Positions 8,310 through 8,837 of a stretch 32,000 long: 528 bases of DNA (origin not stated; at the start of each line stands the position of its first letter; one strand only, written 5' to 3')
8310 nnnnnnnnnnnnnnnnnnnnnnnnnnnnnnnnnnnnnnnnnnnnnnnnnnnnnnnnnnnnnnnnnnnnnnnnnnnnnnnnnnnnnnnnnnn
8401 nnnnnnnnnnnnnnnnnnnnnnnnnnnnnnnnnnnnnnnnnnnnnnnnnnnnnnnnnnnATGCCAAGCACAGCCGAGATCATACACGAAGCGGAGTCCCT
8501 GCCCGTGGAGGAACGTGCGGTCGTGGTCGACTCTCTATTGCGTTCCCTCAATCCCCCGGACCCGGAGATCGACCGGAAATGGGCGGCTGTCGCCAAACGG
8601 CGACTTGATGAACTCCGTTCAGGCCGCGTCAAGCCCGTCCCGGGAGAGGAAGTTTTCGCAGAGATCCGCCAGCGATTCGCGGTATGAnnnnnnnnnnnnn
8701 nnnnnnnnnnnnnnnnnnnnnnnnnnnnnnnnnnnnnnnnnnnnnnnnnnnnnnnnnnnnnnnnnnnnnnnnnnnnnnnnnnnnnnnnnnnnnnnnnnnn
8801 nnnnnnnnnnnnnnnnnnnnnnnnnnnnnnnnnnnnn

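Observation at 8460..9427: Orphan antitoxin whose toxin has been replaced by an AT-rich two-ORF cassette while translational coupling is kept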

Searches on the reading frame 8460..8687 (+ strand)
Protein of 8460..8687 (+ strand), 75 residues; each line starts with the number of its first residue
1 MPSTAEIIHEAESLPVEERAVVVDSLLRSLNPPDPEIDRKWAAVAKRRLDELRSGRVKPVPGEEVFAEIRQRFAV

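Call 11: search_protein_families(library=pfam, proteins=[window:8460-8687:+], max_evalue=1)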
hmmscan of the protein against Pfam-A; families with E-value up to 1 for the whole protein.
window:8460-8687:+ (75 aa): 1 family
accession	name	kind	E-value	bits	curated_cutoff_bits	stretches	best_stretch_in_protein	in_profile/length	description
PF09720.15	Unstab_antitox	-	7.6e-19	67.9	23.3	1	13-65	1-54/54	Putative addiction module component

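Call 19: find_encoding_contigs(protein=window:8460-8684:+, flank=10000)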
Protein window:8460-8684:+ (75 aa): no gene with exactly this product is on record in the collection.

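Call 21: find_related_loci(query=window:8460-8684:+, collection=genome_contigs, flank=6000)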
Query window:8460-8684:+ (75 aa) in genome_contigs; peptide patterns used: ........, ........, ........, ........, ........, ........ (x = any residue, [..] = any of these).
600 stretches matched a pattern (row limit reached: there are more); 22 encode a relative of the query (tblastn E <= 1e-3); 22 distinct loci.
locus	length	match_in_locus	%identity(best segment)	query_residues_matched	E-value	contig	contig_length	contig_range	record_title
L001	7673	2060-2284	93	1-75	2e-42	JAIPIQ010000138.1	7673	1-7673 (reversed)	MAG: Candidatus Neomarinimicrobiota bacterium isolate Tobar13.5m-G82 Tobar13-5m-C10330, whole genome shotgun sequence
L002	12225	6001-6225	93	1-75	4e-42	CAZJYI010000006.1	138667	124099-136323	MAG TPA_asm: uncultured Victivallales bacterium isolate binchicken_co97_160 genome assembly, contig: NODE_254_length_138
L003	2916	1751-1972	91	1-74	3e-41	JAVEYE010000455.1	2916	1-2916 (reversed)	MAG: Rhodospirillales bacterium isolate BF4_22 NODE_145726_length_2916_cov_2.069918_Biofilm4, whole genome shotgun seque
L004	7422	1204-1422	89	1-73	1e-39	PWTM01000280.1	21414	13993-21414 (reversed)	MAG: PVC group bacterium isolate CSSed11_184 CS-Sed11-C2542, whole genome shotgun sequence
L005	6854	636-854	81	1-73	2e-37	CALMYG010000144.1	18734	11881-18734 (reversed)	MAG TPA_asm: uncultured Verrucomicrobia bacterium isolate SRR2107179_bin.42_CONCOCT_v1.1_MAG genome assembly, contig: ER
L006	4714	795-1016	78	1-74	7e-35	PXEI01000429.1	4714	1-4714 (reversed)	MAG: Spirochaetaceae bacterium isolate T3Sed10_372 T3-Sed10-C52812, whole genome shotgun sequence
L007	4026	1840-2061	74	1-74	3e-34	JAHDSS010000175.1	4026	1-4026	MAG: Kiritimatiellae bacterium isolate SV3-B9.1 k141_110818, whole genome shotgun sequence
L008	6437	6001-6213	72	4-74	6e-30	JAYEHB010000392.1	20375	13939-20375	MAG: Thermodesulfobacteriota bacterium isolate MAG230 MAG230_392, whole genome shotgun sequence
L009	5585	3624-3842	67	3-75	8e-30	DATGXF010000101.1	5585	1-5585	MAG TPA_asm: Candidatus Deferrimicrobium sp. isolate SMAG_U10602 k141_358456, whole genome shotgun sequence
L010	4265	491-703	68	3-73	4e-28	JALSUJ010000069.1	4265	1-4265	MAG: Gammaproteobacteria bacterium isolate S010_maxbin2_scaf2bin.015_VB S010_NODE_11527_length_4265_cov_4.870227, whole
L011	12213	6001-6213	65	4-74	8e-28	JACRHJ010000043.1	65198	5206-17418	MAG: Nitrospirae bacterium isolate NC_groundwater_1774_Pr3_B-0.1um_61_24 SR-2_scaffold_141_2285966, whole genome shotgun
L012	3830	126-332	70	6-74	1e-27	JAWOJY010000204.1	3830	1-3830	MAG: Nitrospirota bacterium isolate bin_109_1 c_000007754613, whole genome shotgun sequence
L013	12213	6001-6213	66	4-74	6e-27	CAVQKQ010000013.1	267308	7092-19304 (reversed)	MAG: uncultured proteobacterium isolate MFD02416.bin.1.398 genome assembly, contig: contig_30443, whole genome shotgun s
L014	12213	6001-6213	65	3-73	7e-27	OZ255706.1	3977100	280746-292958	MAG: Methylomarinum sp. isolate eb2aa360-30b5-4655-8ffb-0c3e18bb37f2 genome assembly, chromosome: 1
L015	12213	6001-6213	65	4-74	7e-27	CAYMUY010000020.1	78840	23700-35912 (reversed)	MAG TPA_asm: uncultured Thiobacillus sp. isolate binchicken_co284_52 genome assembly, contig: NODE_525_length_78840_cov_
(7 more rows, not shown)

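Call 37: search_protein_families(library=ncbifam, proteins=[window:8460-8684:+], max_evalue=1)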
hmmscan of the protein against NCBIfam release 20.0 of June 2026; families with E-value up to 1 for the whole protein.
window:8460-8684:+ (75 aa): 2 families
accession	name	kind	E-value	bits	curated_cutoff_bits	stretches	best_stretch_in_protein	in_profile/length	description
TIGR02574.1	stabl_TIGR02574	hypoth_equivalog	9.8e-11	41.5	31.9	1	11-72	2-65/65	putative addiction module component, TIGR02574 family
NF048017.1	antitoxin_RelB_like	equivalog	0.11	12.7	50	1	40-68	37-65/70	type II toxin-antitoxin system RelB family antitoxin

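Call 65: find_homologous_proteins(query=window:8460-8684:+, max_evalue=1e-20)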
Query window:8460-8684:+ (75 aa): 1492 proteins with E <= 1e-20 among 1961 candidates; the best 120 are listed.
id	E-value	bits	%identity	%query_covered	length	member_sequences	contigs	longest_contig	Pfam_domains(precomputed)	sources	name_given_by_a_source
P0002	2.9e-38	146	93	100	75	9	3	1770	PF09720.16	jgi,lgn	jgi:putative addiction module component (TIGR02574 family)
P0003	6.6e-38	145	95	100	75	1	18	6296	PF09720.16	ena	-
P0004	7.2e-38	145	92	100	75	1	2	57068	PF09720.16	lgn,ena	-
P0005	8.8e-38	145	93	100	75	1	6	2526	PF09720.16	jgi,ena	-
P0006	1.0e-37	144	93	100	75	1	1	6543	PF09720.16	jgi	jgi:putative addiction module component (TIGR02574 family)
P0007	1.4e-37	144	93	100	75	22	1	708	PF09720.16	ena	-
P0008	1.5e-37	144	93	100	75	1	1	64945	PF09720.16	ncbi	-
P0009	1.6e-37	144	95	100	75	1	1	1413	PF09720.16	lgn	-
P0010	2.0e-37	144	93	100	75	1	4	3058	PF09720.16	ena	-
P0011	2.2e-37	143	92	100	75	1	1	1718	PF09720.16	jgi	jgi:putative addiction module component (TIGR02574 family)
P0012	2.2e-37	143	95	100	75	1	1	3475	PF09720.16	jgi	jgi:putative addiction module component (TIGR02574 family)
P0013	2.2e-37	143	92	100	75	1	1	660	PF09720.16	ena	-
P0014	2.4e-37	143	93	100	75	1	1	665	PF09720.16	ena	-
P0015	2.6e-37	143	92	100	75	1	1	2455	PF09720.16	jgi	jgi:putative addiction module component (TIGR02574 family)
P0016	2.9e-37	143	93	100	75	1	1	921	PF09720.16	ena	-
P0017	2.9e-37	143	92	100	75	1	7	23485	PF09720.16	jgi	jgi:putative addiction module component (TIGR02574 family)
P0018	3.1e-37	143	93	100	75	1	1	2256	PF09720.16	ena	-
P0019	3.3e-37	143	93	100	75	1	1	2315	PF09720.16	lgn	-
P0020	4.3e-37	142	93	100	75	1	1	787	PF09720.16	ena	-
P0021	4.6e-37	142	92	100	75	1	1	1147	PF09720.16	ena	-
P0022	5.3e-37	142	92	100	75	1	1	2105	PF09720.16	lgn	-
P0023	5.6e-37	142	92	100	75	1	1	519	PF09720.16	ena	-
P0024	6.4e-37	142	93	100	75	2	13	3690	PF09720.16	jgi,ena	jgi:putative addiction module component (TIGR02574 family)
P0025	7.1e-37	142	93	100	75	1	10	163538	PF09720.16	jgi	-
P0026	7.2e-37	142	91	100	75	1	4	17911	PF09720.16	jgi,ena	jgi:putative addiction module component (TIGR02574 family)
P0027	7.2e-37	142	92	100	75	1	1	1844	PF09720.16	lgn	-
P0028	7.9e-37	142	91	100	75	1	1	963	PF09720.16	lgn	-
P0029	8.3e-37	142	91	100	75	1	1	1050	PF09720.16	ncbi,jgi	jgi:putative addiction module component (TIGR02574 family)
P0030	8.7e-37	141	92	100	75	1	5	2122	PF09720.16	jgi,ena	jgi:putative addiction module component (TIGR02574 family)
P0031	8.7e-37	141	93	100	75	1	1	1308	PF09720.16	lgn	-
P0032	8.9e-37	141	92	100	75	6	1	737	PF09720.16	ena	-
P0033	9.0e-37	141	91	100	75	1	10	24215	PF09720.16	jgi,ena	jgi:putative addiction module component (TIGR02574 family)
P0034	9.1e-37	141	91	100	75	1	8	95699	PF09720.16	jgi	jgi:putative addiction module component (TIGR02574 family)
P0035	9.1e-37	141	91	100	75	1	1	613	PF09720.16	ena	-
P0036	9.2e-37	141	89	100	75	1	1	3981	PF09720.16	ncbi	-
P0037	9.5e-37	141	92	100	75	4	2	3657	PF09720.16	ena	-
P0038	1.1e-36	141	89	100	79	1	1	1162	PF09720.16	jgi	jgi:putative addiction module component (TIGR02574 family)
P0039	1.1e-36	141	91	100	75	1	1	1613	PF09720.16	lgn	-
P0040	1.4e-36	141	91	100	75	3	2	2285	PF09720.16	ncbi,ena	-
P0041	1.5e-36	141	93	100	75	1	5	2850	PF09720.16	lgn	-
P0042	1.7e-36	141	92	100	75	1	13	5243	PF09720.16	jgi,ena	jgi:putative addiction module component (TIGR02574 family)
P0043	1.7e-36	141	92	100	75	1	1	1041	PF09720.16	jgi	jgi:putative addiction module component (TIGR02574 family)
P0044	1.7e-36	141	91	100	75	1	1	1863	PF09720.16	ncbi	-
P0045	1.7e-36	141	92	100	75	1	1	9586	PF09720.16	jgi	-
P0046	2.1e-36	140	91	100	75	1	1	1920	PF09720.16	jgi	jgi:putative addiction module component (TIGR02574 family)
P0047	2.2e-36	140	89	100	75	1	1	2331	PF09720.16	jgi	jgi:putative addiction module component (TIGR02574 family)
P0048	2.5e-36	140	91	100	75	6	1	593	PF09720.16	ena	-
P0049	2.6e-36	140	91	100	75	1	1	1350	PF09720.16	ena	-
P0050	2.7e-36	140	92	100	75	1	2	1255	PF09720.16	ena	-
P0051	2.9e-36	140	91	100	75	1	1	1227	PF09720.16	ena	-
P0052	3.0e-36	140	91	100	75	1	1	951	PF09720.16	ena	-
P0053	3.2e-36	140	92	99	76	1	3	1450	PF09720.16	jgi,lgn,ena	jgi:putative addiction module component (TIGR02574 family)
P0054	3.4e-36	140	91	100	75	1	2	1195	PF09720.16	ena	-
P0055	3.4e-36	140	91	100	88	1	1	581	PF09720.16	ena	-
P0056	3.5e-36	140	92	100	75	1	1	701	PF09720.16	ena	-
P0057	3.7e-36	139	91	100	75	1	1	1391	PF09720.16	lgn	-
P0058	4.0e-36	139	91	100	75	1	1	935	PF09720.16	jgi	jgi:putative addiction module component (TIGR02574 family)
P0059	4.4e-36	139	93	100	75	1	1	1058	PF09720.16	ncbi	-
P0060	4.5e-36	139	92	100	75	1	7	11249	PF09720.16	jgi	jgi:putative addiction module component (TIGR02574 family)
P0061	4.6e-36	139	91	99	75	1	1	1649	PF09720.16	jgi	jgi:putative addiction module component (TIGR02574 family)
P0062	4.8e-36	139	88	100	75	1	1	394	PF09720.16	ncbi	-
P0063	4.9e-36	139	92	100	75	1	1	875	PF09720.16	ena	-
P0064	5.1e-36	139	89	100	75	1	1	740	PF09720.16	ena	-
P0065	5.8e-36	139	89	100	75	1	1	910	PF09720.16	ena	-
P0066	6.0e-36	139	92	97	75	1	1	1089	PF09720.16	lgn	-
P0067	6.3e-36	139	89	100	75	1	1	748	PF09720.16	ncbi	-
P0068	6.7e-36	139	89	100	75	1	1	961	PF09720.16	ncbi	-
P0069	7.1e-36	139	91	99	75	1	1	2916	PF09720.16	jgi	jgi:putative addiction module component (TIGR02574 family)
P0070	7.6e-36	139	93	100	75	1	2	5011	PF09720.16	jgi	jgi:putative addiction module component (TIGR02574 family)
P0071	8.0e-36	138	92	100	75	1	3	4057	PF09720.16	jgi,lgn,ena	-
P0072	8.6e-36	138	89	100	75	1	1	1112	PF09720.16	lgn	-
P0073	9.4e-36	138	92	100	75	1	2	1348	PF09720.16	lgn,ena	-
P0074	9.5e-36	138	88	100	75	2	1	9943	PF09720.16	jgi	jgi:putative addiction module component (TIGR02574 family)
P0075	9.5e-36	138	89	100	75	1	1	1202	PF09720.16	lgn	-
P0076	9.9e-36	138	89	100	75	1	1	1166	PF09720.16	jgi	jgi:putative addiction module component (TIGR02574 family)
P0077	1.0e-35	138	89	100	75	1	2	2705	PF09720.16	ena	-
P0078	1.2e-35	138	91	100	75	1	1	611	PF09720.16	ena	-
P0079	1.2e-35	138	91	100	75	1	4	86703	PF09720.16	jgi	jgi:putative addiction module component (TIGR02574 family)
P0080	1.2e-35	138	88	100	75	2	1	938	PF09720.16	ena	-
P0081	1.2e-35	138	89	100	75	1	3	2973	PF09720.16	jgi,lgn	jgi:putative addiction module component (TIGR02574 family)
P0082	1.3e-35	138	93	99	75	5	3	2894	PF09720.16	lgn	-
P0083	1.6e-35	137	88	100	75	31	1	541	PF09720.16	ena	-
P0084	1.7e-35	137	91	99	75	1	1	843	PF09720.16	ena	-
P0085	2.0e-35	137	89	99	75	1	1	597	PF09720.16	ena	-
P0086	2.2e-35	137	91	100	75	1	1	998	PF09720.16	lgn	-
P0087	2.7e-35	137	88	100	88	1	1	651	PF09720.16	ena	-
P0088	2.8e-35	137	87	100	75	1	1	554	PF09720.16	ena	-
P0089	3.1e-35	137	88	100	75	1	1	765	PF09720.16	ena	-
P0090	3.3e-35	137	88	100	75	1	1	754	PF09720.16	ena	-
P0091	3.3e-35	136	89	99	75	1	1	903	PF09720.16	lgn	-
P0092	3.4e-35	136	88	100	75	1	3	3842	PF09720.16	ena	-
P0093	3.6e-35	136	87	100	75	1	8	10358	PF09720.16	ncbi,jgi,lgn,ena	jgi:putative addiction module component (TIGR02574 family)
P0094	4.0e-35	136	88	100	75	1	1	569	PF09720.16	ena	-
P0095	4.3e-35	136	88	100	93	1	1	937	PF09720.16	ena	-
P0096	4.8e-35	136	88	100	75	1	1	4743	PF09720.16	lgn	-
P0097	4.9e-35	136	91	100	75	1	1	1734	PF09720.16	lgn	-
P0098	5.4e-35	136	88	100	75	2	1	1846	PF09720.16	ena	-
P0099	5.5e-35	136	87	100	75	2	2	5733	PF09720.16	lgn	-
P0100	5.7e-35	136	92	99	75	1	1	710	PF09720.16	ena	-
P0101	5.9e-35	136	88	100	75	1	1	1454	PF09720.16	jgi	jgi:putative addiction module component (TIGR02574 family)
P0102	6.0e-35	136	88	100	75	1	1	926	PF09720.16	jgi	-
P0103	6.1e-35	136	89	100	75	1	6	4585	PF09720.16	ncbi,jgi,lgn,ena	-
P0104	7.0e-35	135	87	100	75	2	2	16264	PF09720.16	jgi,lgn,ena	jgi:putative addiction module component (TIGR02574 family)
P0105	7.1e-35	135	87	100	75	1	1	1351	PF09720.16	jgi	jgi:putative addiction module component (TIGR02574 family)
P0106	7.4e-35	135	89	100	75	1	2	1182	PF09720.16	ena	-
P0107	8.0e-35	135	91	100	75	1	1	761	PF09720.16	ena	-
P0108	8.0e-35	135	88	100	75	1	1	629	PF09720.16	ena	-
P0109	8.1e-35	135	85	100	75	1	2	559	PF09720.16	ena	-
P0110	8.4e-35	135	88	99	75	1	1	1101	PF09720.16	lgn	-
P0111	8.8e-35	135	87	100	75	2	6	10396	PF09720.16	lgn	-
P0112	8.8e-35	135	87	100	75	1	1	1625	PF09720.16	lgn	-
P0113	9.1e-35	135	90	97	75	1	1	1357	PF09720.16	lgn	-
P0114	9.6e-35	135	85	100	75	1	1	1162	PF09720.16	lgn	-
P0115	1.0e-34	135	88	100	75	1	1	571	PF09720.16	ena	-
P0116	1.0e-34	135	88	100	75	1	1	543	PF09720.16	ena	-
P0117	1.0e-34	135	87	100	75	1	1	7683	PF09720.16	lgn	-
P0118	1.0e-34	135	88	100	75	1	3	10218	PF09720.16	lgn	-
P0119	1.0e-34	135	87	100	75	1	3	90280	PF09720.16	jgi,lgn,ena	-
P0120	1.1e-34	135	88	100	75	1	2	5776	PF09720.16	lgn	-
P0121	1.1e-34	135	89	99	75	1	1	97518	PF09720.16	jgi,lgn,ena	-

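Call 66: find_encoding_contigs(protein=P0003, flank=2500, max_places=10)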
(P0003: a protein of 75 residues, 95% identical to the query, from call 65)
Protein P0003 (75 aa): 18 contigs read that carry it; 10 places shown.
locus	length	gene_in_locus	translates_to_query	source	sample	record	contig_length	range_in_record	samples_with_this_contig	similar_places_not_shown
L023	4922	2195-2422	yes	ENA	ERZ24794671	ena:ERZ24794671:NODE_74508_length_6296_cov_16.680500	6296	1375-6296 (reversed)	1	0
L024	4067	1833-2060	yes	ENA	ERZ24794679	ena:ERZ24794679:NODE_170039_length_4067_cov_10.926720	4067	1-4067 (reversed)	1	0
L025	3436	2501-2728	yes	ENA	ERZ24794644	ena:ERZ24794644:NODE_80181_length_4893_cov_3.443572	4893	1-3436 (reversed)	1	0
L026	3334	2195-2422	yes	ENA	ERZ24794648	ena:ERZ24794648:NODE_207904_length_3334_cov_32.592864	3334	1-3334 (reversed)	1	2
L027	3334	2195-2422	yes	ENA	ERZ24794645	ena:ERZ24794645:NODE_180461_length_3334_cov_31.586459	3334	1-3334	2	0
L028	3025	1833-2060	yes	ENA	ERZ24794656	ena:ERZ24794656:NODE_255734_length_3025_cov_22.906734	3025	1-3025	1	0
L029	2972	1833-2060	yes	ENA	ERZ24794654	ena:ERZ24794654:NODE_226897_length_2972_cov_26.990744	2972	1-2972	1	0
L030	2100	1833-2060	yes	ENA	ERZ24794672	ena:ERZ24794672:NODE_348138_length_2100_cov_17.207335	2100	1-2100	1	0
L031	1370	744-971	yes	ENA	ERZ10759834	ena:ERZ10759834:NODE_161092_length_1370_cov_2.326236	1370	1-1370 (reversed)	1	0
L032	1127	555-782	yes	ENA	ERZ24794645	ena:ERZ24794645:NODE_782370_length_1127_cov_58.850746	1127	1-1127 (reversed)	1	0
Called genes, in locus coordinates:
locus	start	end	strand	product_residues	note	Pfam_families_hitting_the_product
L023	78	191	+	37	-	PF22677:Ble-like_N (faint)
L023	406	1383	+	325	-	PF01208:URO-D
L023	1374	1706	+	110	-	-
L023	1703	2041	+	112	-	PF02452:PemK_toxin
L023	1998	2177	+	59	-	-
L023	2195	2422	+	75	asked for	PF09720:Unstab_antitox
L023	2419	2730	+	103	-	PF05016:ParE_toxin (weak)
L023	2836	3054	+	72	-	PF09720:Unstab_antitox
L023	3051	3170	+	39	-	-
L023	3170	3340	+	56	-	-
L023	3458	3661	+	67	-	-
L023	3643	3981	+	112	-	PF02452:PemK_toxin (weak)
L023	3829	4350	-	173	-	-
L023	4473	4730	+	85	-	-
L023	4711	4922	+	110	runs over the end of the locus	PF05534:HicB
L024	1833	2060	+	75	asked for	PF09720:Unstab_antitox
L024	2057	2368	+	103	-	PF05016:ParE_toxin (weak)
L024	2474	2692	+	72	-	PF09720:Unstab_antitox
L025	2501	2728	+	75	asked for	PF09720:Unstab_antitox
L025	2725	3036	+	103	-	PF05016:ParE_toxin (weak)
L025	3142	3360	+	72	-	PF09720:Unstab_antitox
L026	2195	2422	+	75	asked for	PF09720:Unstab_antitox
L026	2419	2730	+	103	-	PF05016:ParE_toxin (weak)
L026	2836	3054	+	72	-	PF09720:Unstab_antitox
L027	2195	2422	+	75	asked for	PF09720:Unstab_antitox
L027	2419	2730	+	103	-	PF05016:ParE_toxin (weak)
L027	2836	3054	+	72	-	PF09720:Unstab_antitox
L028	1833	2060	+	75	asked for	PF09720:Unstab_antitox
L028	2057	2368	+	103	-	PF05016:ParE_toxin (weak)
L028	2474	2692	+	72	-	PF09720:Unstab_antitox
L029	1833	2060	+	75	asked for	PF09720:Unstab_antitox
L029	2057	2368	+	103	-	PF05016:ParE_toxin (weak)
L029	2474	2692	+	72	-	PF09720:Unstab_antitox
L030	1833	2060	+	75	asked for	PF09720:Unstab_antitox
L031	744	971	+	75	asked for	PF09720:Unstab_antitox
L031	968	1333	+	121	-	PF05016:ParE_toxin (weak)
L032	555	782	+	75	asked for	PF09720:Unstab_antitox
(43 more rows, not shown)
